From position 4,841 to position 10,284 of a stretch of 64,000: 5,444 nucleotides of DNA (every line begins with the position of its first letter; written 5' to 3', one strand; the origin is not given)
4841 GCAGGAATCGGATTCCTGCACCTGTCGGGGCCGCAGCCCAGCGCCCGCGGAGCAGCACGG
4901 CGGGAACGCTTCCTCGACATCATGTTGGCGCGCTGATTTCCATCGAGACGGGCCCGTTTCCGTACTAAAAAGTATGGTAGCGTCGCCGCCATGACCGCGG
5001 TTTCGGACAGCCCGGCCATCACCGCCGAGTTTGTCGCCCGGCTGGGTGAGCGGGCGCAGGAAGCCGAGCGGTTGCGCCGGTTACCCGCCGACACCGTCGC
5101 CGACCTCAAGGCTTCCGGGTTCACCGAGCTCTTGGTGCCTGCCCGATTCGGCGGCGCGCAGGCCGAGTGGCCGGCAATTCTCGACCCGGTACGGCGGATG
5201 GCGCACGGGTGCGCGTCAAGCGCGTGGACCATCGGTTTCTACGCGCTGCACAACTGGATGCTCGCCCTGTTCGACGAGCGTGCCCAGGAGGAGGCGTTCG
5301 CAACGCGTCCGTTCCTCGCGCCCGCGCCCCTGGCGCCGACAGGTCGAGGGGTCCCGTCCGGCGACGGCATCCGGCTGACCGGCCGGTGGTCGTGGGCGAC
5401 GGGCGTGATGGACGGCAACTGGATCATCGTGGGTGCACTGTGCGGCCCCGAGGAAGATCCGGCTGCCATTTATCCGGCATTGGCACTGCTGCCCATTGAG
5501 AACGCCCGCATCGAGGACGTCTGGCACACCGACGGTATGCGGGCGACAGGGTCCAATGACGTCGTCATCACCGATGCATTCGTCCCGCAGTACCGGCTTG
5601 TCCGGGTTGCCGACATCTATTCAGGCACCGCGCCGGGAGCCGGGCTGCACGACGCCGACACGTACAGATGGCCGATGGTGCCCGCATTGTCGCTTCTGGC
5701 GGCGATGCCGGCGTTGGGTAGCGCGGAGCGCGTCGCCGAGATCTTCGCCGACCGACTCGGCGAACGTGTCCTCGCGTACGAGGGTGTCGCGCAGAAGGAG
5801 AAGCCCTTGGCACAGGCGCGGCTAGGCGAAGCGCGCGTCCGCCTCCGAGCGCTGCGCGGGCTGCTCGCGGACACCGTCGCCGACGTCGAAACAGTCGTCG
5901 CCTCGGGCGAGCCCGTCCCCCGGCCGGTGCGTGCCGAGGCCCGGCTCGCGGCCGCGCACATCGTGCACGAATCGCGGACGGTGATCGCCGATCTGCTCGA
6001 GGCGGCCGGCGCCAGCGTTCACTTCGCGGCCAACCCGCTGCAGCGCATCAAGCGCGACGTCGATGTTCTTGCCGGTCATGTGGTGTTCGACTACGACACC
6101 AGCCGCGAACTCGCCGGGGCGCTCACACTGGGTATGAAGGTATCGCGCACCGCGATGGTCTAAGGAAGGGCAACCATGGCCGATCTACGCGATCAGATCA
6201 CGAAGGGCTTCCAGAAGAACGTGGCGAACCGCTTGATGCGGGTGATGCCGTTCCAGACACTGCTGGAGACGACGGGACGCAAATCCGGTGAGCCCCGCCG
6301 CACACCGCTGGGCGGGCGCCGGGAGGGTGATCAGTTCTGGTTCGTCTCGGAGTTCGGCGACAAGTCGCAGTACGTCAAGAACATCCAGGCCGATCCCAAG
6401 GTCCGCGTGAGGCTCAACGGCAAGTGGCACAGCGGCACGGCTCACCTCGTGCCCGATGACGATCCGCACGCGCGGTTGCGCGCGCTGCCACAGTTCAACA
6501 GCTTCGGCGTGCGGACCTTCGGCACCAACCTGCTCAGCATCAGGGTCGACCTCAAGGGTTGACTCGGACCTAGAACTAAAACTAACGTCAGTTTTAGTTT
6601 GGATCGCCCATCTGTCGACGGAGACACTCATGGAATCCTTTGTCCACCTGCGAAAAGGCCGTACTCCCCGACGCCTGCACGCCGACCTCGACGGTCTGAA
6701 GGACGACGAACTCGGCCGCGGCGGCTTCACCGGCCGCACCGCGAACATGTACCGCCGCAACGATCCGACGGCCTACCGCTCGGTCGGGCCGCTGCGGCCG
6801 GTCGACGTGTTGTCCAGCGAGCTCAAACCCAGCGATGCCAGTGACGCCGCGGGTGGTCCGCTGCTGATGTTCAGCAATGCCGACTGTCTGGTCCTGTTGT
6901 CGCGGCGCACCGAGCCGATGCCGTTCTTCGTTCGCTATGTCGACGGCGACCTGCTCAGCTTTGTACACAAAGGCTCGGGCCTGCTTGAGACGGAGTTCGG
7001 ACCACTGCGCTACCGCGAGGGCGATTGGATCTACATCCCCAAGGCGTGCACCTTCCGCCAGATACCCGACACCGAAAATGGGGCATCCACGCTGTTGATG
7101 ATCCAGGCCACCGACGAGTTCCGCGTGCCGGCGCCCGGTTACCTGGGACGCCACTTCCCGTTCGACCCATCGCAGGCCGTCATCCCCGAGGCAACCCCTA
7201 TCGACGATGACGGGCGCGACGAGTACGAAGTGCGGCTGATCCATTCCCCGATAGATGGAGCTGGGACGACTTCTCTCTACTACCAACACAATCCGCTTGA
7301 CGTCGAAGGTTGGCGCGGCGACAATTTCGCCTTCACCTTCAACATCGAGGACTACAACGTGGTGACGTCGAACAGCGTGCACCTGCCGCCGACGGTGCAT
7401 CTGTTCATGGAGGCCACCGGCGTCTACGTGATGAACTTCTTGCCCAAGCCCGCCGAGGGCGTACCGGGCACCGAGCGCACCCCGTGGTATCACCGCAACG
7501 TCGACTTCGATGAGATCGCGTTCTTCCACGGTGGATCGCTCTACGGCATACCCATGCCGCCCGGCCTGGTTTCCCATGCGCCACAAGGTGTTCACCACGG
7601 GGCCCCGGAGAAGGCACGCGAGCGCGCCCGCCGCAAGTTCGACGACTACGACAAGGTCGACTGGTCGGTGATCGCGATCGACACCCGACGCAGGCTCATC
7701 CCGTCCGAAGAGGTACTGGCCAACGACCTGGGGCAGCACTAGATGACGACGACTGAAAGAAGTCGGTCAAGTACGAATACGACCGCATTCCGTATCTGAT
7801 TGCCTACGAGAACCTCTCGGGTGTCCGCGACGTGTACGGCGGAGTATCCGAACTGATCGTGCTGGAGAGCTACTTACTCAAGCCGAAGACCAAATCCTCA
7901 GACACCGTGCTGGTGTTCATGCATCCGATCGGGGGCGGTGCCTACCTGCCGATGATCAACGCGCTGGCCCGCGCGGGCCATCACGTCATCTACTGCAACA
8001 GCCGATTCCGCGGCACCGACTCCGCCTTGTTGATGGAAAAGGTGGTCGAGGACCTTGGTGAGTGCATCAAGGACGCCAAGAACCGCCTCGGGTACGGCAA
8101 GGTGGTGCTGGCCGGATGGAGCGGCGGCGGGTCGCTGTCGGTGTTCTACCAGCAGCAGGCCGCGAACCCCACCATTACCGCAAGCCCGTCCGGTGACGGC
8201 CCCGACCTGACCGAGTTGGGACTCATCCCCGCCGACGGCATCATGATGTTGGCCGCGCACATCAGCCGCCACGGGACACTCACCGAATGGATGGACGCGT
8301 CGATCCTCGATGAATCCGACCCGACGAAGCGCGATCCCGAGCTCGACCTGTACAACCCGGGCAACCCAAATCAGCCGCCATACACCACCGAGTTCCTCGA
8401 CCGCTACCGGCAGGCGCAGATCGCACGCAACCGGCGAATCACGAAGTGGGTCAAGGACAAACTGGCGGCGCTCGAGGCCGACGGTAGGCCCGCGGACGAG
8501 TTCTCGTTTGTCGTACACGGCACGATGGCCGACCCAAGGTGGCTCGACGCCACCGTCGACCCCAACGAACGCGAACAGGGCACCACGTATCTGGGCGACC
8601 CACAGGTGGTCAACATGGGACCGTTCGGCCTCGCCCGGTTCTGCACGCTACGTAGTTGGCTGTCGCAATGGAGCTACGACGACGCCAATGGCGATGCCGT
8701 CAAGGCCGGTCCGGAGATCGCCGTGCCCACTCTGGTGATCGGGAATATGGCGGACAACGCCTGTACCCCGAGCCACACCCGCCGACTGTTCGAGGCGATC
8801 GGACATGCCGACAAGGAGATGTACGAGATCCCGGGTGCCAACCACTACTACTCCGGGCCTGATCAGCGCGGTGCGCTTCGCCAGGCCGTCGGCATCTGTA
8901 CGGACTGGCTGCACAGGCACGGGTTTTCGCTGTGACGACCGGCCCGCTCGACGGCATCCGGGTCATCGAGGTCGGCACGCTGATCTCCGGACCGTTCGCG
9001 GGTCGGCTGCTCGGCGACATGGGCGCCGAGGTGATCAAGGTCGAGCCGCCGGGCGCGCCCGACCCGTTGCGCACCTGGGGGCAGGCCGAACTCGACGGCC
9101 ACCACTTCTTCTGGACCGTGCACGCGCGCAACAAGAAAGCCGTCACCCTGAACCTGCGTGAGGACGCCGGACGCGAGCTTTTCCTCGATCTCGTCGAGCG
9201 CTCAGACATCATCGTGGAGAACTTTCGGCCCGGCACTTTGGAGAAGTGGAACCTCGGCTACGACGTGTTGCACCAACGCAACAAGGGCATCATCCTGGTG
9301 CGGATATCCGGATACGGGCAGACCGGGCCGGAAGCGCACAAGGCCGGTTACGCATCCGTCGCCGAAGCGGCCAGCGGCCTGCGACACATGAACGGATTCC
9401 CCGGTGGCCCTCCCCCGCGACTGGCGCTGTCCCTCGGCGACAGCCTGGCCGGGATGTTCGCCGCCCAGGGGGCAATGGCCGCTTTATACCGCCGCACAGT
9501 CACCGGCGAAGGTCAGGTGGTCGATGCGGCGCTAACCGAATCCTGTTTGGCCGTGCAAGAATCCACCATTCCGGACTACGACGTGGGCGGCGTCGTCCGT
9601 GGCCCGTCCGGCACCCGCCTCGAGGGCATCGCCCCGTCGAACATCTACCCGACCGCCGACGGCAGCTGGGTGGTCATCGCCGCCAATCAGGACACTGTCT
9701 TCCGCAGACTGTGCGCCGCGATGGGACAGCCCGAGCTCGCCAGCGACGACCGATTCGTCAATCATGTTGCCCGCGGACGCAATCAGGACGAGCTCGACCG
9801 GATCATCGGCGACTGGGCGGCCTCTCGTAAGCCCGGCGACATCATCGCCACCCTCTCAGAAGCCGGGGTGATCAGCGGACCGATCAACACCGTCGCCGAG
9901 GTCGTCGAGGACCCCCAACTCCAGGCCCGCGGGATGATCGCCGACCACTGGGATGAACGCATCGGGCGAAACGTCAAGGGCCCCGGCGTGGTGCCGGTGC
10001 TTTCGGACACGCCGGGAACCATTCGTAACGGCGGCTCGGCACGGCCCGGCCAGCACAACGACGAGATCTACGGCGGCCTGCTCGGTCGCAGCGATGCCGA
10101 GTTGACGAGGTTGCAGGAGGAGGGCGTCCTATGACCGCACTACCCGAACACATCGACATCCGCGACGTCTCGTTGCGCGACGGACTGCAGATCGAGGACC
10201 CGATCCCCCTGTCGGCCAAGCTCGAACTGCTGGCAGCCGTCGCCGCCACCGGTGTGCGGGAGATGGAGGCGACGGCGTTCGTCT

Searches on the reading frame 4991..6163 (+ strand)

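Call 34: search_protein_families(library=pfam, proteins=[window:4991-6163:+], max_evalue=0.0001)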
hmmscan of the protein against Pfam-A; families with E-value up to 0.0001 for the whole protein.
window:4991-6163:+ (390 aa): 1 family
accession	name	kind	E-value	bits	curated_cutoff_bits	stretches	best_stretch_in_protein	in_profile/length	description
PF08028.16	Acyl-CoA_dh_2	-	6.8e-31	107.8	22.7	1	236-367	2-133/134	Acyl-CoA dehydrogenase, C-terminal domain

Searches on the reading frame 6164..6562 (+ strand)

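Call 34: search_protein_families(library=pfam, proteins=[window:6164-6562:+], max_evalue=0.0001)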
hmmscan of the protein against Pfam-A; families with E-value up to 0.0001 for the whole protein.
window:6164-6562:+ (132 aa): 1 family
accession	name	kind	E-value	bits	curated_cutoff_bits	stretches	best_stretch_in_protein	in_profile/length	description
PF04075.20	F420H2_quin_red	-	8.5e-31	107.2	22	1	14-130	10-129/130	F420H(2)-dependent quinone reductase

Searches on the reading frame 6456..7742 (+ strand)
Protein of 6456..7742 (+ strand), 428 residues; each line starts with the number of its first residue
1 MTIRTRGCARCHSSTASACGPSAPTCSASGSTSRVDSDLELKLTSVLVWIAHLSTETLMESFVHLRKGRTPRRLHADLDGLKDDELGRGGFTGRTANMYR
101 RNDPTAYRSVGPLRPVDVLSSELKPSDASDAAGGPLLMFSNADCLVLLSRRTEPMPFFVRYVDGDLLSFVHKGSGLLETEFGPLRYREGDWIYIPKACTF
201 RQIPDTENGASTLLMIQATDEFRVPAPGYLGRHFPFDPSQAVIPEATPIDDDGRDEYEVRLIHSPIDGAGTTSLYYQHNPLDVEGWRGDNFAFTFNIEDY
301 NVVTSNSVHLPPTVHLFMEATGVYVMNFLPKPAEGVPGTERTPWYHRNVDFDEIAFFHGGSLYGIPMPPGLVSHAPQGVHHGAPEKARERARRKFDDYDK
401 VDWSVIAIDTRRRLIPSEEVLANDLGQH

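Call 34: search_protein_families(library=pfam, proteins=[window:6456-7742:+], max_evalue=0.0001)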
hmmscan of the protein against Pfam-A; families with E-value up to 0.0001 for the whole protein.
window:6456-7742:+ (428 aa): 0 families

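Call 44: search_protein_families(library=pfam, proteins=[window:6456-7742:+], max_evalue=0.01)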
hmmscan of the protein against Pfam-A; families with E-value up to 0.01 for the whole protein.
window:6456-7742:+ (428 aa): 1 family
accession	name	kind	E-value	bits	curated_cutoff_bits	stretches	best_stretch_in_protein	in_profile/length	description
PF20510.4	HgmA_N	-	0.0001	22.2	20.2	1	162-296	144-272/273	Homogentisate 1,2-dioxygenase N-terminal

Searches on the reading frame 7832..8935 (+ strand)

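Call 34: search_protein_families(library=pfam, proteins=[window:7832-8935:+], max_evalue=0.0001)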
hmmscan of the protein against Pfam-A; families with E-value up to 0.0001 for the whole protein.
window:7832-8935:+ (367 aa): 3 families
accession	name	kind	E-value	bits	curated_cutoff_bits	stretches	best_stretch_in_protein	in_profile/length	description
PF12146.15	Hydrolase_4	-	6.8e-09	35.8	27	1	288-338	182-232/239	Serine aminopeptidase, S33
PF00561.26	Abhydrolase_1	-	1.2e-08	35.4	25.8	1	26-110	2-90/245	alpha/beta hydrolase fold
PF12697.13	Abhydrolase_6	-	1.6e-07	32.7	26.3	1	27-340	1-206/217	Alpha/beta hydrolase family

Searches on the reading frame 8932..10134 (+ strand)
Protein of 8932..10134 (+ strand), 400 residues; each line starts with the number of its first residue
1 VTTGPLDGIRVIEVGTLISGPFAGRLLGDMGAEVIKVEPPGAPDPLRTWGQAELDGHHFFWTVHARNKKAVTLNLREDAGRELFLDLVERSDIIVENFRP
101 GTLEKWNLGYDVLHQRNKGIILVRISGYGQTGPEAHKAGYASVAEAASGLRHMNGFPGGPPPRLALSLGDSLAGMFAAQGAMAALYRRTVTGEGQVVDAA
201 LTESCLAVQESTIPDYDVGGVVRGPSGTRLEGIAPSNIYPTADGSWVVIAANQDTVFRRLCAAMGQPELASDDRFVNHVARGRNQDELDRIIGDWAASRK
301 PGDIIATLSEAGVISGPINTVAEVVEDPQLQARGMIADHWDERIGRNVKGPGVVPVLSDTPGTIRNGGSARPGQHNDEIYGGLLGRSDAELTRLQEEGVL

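Call 34: search_protein_families(library=pfam, proteins=[window:8932-10134:+], max_evalue=0.0001)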
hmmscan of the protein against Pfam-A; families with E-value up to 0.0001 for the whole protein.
window:8932-10134:+ (400 aa): 1 family
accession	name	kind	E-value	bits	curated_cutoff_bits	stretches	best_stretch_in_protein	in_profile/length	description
PF02515.22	CoA_transf_3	-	2e-119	399.4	23.3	1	6-375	1-365/366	CoA-transferase family III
